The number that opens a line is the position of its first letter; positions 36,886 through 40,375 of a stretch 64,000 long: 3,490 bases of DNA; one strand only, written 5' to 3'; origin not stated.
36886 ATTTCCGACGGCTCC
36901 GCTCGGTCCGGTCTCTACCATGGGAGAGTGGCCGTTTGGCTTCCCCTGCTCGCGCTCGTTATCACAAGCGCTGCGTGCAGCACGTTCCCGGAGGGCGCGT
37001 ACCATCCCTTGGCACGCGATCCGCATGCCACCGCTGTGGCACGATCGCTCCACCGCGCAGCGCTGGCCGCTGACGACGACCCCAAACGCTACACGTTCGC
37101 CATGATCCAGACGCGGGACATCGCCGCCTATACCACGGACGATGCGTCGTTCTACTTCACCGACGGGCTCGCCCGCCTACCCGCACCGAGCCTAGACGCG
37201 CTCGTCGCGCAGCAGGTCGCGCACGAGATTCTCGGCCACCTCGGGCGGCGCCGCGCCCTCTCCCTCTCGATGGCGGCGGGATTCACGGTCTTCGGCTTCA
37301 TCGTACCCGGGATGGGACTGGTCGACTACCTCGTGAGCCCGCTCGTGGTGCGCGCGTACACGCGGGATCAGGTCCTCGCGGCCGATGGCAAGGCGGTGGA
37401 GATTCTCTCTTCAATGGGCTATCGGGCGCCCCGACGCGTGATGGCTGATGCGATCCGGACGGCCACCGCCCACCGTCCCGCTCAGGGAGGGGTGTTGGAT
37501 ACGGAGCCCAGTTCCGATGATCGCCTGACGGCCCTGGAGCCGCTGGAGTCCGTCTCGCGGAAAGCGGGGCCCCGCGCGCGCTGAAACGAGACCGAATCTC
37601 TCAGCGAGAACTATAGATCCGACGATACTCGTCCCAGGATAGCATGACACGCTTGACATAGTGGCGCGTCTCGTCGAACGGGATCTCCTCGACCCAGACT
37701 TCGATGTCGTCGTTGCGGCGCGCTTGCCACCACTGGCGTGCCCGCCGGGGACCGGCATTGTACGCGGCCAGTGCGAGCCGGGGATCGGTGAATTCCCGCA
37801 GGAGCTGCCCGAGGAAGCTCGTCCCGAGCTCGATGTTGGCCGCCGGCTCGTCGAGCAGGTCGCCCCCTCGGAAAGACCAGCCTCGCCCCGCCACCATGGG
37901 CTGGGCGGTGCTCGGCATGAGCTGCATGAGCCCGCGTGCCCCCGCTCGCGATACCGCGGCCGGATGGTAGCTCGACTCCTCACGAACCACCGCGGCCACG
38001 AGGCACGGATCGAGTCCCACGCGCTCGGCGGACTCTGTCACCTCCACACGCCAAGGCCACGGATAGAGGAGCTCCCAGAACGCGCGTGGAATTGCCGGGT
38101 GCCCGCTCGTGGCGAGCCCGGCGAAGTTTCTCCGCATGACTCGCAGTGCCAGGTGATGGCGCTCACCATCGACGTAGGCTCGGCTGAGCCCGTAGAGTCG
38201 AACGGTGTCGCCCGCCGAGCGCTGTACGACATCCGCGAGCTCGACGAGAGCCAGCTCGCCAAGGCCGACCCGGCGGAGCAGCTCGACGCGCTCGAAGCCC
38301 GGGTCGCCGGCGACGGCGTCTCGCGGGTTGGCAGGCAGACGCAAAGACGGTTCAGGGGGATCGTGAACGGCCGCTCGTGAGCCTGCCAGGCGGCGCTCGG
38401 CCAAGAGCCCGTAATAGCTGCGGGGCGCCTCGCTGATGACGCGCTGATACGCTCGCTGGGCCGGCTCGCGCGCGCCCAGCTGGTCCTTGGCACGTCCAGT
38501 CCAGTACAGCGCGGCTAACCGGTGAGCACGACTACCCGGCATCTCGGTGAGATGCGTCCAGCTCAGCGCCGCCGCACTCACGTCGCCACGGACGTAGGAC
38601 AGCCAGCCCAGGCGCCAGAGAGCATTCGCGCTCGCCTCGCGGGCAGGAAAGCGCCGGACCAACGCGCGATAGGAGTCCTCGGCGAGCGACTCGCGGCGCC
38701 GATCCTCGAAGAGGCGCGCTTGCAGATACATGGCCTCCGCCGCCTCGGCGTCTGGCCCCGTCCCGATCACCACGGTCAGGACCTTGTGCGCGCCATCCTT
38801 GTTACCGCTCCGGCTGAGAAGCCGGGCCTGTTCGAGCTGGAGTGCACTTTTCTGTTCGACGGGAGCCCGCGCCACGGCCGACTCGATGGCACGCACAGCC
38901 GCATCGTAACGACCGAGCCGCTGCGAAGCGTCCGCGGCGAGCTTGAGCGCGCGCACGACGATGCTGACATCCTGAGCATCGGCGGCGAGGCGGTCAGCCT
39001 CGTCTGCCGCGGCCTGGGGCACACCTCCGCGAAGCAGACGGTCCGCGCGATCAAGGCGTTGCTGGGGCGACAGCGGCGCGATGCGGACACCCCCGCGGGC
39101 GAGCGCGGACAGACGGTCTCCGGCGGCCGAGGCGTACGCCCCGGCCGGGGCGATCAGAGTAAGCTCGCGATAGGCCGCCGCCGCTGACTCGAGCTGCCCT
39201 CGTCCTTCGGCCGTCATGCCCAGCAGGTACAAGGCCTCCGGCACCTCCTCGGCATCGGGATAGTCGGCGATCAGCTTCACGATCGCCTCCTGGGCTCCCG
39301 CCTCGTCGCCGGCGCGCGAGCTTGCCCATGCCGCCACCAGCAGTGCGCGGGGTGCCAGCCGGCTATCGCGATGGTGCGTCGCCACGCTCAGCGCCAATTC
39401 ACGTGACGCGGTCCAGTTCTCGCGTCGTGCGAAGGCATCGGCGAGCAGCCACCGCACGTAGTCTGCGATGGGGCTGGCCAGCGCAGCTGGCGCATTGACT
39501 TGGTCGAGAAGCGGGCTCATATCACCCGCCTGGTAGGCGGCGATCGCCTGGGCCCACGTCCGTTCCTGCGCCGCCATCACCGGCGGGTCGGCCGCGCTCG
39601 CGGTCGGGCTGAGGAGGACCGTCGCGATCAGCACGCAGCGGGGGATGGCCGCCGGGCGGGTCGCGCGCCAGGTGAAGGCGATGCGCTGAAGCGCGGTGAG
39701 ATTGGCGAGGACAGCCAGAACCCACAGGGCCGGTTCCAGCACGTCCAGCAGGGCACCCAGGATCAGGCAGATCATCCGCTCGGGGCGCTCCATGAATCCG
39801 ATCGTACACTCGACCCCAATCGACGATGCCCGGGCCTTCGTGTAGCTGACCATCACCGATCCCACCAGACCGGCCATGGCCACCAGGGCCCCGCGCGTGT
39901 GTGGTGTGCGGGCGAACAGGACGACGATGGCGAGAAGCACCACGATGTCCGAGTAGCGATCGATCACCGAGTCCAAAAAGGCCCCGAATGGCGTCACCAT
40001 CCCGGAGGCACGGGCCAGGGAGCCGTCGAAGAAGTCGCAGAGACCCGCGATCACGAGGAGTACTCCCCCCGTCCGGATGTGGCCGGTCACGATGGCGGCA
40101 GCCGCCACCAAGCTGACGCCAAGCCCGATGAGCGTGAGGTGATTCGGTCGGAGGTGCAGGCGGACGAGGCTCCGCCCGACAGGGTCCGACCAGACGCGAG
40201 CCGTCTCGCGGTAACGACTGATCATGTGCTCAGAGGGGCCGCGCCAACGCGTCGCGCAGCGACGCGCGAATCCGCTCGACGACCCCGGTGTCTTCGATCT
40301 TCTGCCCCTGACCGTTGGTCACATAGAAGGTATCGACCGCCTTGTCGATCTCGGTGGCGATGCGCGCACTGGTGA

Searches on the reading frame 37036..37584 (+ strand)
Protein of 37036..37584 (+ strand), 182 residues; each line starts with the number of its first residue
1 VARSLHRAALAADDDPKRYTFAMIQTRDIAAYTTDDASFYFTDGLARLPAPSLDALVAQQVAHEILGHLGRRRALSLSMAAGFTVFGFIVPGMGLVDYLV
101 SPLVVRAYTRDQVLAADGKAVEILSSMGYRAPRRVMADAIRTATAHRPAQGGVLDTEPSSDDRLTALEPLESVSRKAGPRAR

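Call 41: search_protein_families(library=pfam, proteins=[window:37036-37584:+])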
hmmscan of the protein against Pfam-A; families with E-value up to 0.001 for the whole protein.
window:37036-37584:+ (182 aa): 1 family
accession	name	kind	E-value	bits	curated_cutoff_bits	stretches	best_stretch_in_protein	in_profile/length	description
PF01435.24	Peptidase_M48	-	4.8e-05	23.7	20.3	1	5-168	11-183/186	Peptidase family M48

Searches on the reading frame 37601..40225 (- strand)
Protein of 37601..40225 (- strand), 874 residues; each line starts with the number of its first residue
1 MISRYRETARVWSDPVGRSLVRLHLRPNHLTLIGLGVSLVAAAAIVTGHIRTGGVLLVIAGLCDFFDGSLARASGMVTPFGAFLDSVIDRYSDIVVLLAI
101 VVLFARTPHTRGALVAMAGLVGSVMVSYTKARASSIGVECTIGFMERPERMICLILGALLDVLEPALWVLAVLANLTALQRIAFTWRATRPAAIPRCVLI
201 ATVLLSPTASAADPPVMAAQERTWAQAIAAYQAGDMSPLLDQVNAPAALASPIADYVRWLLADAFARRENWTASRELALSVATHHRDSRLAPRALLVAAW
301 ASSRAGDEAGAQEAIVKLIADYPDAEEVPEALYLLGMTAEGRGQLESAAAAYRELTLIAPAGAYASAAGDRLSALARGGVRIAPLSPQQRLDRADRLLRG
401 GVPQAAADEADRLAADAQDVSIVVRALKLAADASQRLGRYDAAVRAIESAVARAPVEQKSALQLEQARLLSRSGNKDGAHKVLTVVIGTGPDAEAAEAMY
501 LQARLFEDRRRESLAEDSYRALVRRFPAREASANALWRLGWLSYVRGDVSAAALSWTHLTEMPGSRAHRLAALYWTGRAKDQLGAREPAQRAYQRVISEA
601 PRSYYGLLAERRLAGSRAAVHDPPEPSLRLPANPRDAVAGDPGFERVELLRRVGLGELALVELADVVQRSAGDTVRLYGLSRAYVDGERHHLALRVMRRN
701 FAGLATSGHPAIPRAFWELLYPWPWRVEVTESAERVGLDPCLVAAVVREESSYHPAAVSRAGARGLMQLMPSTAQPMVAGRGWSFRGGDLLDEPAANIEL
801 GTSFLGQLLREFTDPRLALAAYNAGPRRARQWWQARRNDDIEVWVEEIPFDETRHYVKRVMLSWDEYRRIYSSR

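Call 41: search_protein_families(library=pfam, proteins=[window:37601-40225:-])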
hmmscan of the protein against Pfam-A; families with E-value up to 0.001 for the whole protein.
window:37601-40225:- (874 aa): 6 families
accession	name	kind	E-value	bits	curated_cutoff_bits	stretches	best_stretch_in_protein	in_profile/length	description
PF01464.25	SLT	-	2e-27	95.5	21.3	1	731-843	5-115/117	Transglycosylase SLT domain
PF01066.26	CDP-OH_P_transf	-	1.7e-15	58.2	22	1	26-168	3-143/152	CDP-alcohol phosphatidyltransferase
PF13174.12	TPR_6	-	1e-11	45.1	26.3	0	572-603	2-33/33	Tetratricopeptide repeat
PF13181.12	TPR_8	-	2.6e-08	33.8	25.7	0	330-360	2-32/34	Tetratricopeptide repeat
PF13432.12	TPR_16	-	0.00014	22.6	32.7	1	464-528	1-63/65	Tetratricopeptide repeat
PF07719.23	TPR_2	-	0.00017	21.9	27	0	329-360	1-32/34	Tetratricopeptide repeat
